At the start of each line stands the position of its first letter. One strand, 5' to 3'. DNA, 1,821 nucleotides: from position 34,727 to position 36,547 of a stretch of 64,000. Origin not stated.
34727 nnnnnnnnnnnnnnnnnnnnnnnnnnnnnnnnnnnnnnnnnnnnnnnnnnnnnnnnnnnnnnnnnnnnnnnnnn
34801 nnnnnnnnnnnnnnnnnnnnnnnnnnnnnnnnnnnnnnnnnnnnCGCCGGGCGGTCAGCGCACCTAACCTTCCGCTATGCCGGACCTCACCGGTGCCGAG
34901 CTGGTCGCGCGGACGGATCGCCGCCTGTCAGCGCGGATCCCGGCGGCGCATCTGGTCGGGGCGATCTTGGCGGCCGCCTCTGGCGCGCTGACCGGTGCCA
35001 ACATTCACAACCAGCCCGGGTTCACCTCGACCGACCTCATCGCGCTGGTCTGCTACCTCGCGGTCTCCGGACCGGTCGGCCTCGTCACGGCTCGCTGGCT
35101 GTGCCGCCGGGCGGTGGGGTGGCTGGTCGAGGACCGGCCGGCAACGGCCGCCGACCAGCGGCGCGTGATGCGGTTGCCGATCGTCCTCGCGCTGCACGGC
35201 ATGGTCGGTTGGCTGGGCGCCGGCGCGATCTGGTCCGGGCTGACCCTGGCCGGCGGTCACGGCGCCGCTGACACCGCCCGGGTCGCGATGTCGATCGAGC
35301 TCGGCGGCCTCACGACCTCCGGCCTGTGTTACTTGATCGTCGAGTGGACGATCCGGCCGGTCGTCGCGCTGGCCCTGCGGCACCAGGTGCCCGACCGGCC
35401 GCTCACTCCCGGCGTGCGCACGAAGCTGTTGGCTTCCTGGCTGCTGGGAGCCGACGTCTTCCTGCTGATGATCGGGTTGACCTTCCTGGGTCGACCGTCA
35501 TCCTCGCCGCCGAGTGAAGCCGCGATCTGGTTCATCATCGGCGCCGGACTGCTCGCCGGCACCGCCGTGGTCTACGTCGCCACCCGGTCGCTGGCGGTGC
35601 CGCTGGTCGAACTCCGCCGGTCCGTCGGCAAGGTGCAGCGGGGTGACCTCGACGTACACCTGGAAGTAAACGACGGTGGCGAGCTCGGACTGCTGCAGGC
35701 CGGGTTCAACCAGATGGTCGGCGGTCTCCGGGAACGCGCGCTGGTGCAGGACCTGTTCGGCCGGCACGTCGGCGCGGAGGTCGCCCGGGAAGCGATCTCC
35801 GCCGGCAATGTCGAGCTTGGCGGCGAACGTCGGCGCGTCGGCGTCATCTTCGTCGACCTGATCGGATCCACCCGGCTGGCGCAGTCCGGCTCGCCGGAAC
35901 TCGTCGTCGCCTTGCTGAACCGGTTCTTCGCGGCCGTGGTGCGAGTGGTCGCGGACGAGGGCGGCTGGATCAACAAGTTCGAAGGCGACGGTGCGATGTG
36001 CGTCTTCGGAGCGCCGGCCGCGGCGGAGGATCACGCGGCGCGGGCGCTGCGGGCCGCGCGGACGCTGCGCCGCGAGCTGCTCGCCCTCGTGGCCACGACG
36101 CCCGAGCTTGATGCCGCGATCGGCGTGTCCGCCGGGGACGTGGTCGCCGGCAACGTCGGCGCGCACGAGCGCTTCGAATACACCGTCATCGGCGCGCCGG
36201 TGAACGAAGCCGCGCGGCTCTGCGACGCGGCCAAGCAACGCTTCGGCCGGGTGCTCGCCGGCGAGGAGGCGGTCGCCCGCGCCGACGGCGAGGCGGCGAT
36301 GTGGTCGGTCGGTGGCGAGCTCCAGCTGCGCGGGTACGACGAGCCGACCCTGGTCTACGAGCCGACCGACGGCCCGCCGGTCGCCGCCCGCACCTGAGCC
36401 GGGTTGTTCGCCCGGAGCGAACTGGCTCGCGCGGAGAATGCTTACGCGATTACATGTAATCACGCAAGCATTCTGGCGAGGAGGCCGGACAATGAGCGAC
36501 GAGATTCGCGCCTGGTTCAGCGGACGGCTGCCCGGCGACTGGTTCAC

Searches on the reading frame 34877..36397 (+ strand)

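Call 89: search_protein_families(library=pfam, max_evalue=0.00001, proteins=[window:34877-36397:+])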
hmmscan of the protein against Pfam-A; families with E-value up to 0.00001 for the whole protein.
window:34877-36397:+ (506 aa): 2 families
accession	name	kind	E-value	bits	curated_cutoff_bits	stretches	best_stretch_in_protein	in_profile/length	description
PF00211.25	Guanylate_cyc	-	9.3e-15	55.1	21.9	1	320-486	8-172/183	Adenylate and Guanylate cyclase catalytic domain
PF00672.30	HAMP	-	4e-11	43.5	25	1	236-286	3-53/53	HAMP domain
